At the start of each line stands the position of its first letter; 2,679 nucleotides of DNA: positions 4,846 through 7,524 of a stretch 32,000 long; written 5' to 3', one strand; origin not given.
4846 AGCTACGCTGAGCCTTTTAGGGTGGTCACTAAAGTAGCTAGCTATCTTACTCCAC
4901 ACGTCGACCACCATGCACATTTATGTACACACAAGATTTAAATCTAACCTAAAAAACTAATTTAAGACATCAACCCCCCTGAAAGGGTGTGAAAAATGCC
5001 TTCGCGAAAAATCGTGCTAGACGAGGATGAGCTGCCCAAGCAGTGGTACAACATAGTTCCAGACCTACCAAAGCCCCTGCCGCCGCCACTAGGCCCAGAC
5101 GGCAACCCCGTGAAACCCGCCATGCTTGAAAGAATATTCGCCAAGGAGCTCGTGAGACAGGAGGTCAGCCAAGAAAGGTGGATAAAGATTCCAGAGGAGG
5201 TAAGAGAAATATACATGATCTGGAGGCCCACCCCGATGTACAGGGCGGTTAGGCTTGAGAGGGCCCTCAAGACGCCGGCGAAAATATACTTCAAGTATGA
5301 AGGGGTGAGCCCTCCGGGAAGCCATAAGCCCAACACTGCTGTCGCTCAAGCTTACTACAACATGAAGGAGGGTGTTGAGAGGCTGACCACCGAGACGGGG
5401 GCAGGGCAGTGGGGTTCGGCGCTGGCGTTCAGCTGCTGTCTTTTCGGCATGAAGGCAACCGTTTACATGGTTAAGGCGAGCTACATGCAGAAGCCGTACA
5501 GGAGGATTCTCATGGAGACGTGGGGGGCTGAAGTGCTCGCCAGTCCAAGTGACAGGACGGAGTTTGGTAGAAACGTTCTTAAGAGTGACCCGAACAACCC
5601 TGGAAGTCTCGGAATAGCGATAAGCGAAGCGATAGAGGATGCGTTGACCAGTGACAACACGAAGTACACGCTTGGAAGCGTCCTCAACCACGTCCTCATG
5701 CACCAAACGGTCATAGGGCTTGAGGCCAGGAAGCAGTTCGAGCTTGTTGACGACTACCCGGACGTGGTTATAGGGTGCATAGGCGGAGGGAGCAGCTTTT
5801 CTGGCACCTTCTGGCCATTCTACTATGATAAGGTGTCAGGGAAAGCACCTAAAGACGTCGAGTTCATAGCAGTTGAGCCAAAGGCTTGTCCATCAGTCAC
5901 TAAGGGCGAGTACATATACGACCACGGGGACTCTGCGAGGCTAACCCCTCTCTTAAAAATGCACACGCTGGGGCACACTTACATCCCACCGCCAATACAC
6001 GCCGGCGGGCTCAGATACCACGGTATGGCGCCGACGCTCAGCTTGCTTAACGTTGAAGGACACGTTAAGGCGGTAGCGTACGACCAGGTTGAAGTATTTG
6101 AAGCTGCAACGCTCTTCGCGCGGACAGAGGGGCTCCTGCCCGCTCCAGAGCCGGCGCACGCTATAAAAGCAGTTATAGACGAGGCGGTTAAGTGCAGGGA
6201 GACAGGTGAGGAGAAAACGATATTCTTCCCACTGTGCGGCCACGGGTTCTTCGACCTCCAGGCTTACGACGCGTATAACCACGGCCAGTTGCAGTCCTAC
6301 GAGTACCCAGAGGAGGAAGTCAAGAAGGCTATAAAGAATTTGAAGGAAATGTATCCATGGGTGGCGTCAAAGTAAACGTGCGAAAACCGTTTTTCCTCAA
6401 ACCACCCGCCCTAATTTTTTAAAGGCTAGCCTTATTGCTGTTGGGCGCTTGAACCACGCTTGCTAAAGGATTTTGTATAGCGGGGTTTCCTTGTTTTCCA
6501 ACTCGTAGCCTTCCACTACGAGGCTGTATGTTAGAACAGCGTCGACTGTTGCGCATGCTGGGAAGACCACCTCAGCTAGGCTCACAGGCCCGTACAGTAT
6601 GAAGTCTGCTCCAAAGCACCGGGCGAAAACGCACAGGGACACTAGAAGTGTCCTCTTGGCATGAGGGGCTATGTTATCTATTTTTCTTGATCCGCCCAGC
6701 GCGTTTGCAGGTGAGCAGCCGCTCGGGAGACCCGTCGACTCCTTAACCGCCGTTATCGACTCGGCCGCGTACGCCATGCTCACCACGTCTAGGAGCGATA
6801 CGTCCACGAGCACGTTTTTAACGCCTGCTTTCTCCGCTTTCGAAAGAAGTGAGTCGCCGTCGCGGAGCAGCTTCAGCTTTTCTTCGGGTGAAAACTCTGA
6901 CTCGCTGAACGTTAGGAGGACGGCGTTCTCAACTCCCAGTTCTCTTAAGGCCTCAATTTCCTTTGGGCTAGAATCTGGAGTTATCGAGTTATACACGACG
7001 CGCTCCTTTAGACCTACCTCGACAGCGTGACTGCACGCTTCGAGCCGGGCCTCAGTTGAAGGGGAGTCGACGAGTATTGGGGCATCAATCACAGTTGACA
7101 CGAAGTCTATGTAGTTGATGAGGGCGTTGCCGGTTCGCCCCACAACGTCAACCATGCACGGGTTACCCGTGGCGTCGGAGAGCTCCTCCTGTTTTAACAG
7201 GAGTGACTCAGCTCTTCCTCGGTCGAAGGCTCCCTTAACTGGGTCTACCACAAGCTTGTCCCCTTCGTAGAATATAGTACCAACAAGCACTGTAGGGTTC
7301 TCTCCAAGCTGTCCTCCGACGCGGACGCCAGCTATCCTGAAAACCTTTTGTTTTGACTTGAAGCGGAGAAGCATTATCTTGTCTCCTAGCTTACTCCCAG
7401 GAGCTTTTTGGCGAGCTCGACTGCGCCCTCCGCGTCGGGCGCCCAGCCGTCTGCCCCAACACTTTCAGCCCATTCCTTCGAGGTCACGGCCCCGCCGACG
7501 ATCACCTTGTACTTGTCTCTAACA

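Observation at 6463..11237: Candidate new pathway: KstD-like desaturase + Pyl-free MtmB + corrinoid protein + MtrH, a possible O2-independent C-demethylating 'aromatase' feeding C1 metabolism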

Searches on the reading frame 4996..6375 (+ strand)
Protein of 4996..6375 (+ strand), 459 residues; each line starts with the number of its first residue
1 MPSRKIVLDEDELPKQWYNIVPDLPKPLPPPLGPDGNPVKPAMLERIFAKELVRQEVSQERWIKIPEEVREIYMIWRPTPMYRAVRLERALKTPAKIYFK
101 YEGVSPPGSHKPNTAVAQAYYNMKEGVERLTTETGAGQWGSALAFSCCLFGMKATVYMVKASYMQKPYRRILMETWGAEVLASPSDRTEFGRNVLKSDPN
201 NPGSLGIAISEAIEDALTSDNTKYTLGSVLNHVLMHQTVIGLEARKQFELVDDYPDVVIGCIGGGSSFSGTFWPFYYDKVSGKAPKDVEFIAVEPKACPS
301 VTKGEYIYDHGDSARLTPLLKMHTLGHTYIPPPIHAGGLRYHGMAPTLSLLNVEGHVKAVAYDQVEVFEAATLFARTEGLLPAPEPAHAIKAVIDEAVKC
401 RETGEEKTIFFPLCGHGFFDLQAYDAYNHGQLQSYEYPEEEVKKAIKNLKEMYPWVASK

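Call 3: search_protein_families(library=pfam, proteins=[window:4996-6375:+])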
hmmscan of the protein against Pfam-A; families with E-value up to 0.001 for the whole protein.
window:4996-6375:+ (459 aa): 1 family
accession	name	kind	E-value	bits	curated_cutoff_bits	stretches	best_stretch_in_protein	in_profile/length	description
PF00291.31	PALP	-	4.4e-38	131.7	35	1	75-415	4-295/295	Pyridoxal-phosphate dependent enzyme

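Call 4: search_protein_families(library=ncbifam, proteins=[window:4996-6375:+])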
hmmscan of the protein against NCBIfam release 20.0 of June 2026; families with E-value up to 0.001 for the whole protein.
window:4996-6375:+ (459 aa): 19 families
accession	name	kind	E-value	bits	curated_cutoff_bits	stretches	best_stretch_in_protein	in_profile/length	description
NF009057.0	PRK12391.1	equivalog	3.1e-219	728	366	1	4-442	4-440/441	TrpB-like pyridoxal phosphate-dependent enzyme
TIGR01415.1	trpB_rel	hypoth_equivalog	5.1e-202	671.2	518.85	1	13-430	1-418/419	TrpB-like pyridoxal phosphate-dependent enzyme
TIGR00263.1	trpB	equivalog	3.3e-41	141.6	392.45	1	76-423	48-380/385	tryptophan synthase subunit beta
NF010376.0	PRK13803.1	equivalog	1.6e-40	139.6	819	1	76-429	258-596/600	bifunctional phosphoribosylanthranilate isomerase/tryptophan synthase subunit beta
NF010375.0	PRK13802.1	equivalog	2e-23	82.4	1386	1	75-420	323-665/695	bifunctional indole-3-glycerol phosphate synthase/tryptophan synthase subunit beta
NF004996.0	PRK06381.1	equivalog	2e-14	53.3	266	1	79-186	16-118/319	threonine synthase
NF006050.0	PRK08197.1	equivalog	3.1e-09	36.1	303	1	79-164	81-164/406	threonine synthase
NF006390.0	PRK08639.1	equivalog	9e-09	34.8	421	1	65-168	12-113/418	threonine ammonia-lyase IlvA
TIGR02079.1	THD1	equivalog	1.7e-08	33.7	440.55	1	67-167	5-103/410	threonine ammonia-lyase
TIGR01139.1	cysK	equivalog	7.5e-08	32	350.95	1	85-305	11-208/298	cysteine synthase A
TIGR01136.1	cysKM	subfamily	1.8e-06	27.6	344.15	1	85-187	11-113/299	cysteine synthase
NF005292.0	PRK06815.1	equivalog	5.6e-06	25.6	371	1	74-186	17-124/320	threonine/serine dehydratase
NF008735.0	PRK11761.1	equivalog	1.9e-05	24.1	413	1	78-187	12-119/296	cysteine synthase CysM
NF045641.2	BHydaspDhtseBhcB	equivalog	5.4e-05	22.5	550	0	78-182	20-119/312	beta-hydroxyaspartate dehydratase BhcB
NF006094.0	PRK08246.1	subfamily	0.00013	21.5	331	0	70-184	15-121/310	serine/threonine dehydratase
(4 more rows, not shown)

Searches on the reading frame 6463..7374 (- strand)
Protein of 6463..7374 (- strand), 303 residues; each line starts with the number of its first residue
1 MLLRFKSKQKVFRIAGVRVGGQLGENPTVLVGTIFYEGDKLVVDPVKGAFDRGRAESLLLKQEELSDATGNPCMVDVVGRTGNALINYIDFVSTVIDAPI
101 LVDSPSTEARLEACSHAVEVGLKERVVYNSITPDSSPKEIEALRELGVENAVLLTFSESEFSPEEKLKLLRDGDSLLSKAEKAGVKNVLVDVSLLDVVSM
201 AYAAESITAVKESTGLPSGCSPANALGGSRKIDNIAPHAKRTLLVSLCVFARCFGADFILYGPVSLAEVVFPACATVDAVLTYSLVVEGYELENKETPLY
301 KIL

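Call 3: search_protein_families(library=pfam, proteins=[window:6463-7374:-])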
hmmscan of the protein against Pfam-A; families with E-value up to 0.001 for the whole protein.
window:6463-7374:- (303 aa): 1 family
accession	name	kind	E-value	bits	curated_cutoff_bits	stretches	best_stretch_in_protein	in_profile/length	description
PF02007.24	MtrH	-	9e-81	271.7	22.8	1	8-284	2-290/299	Tetrahydromethanopterin S-methyltransferase MtrH subunit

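Call 4: search_protein_families(library=ncbifam, proteins=[window:6463-7374:-])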
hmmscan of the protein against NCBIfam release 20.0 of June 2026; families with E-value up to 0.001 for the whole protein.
window:6463-7374:- (303 aa): 3 families
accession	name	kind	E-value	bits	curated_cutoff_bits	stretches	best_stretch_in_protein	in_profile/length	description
NF002142.0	PRK00979.1-1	subfamily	2.4e-87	292.8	287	1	5-302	2-298/306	tetrahydromethanopterin S-methyltransferase subunit H family protein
NF047990.1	Co_MTase_MtgA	equivalog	1.6e-79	267.7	550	1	3-302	2-305/306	[methyl-Co(III) glycine betaine-specific corrinoid protein]--tetrahydrofolate methyltransferase MtgA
TIGR01114.1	mtrH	equivalog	4.8e-70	236.2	271.4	1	3-301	2-312/314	tetrahydromethanopterin S-methyltransferase subunit H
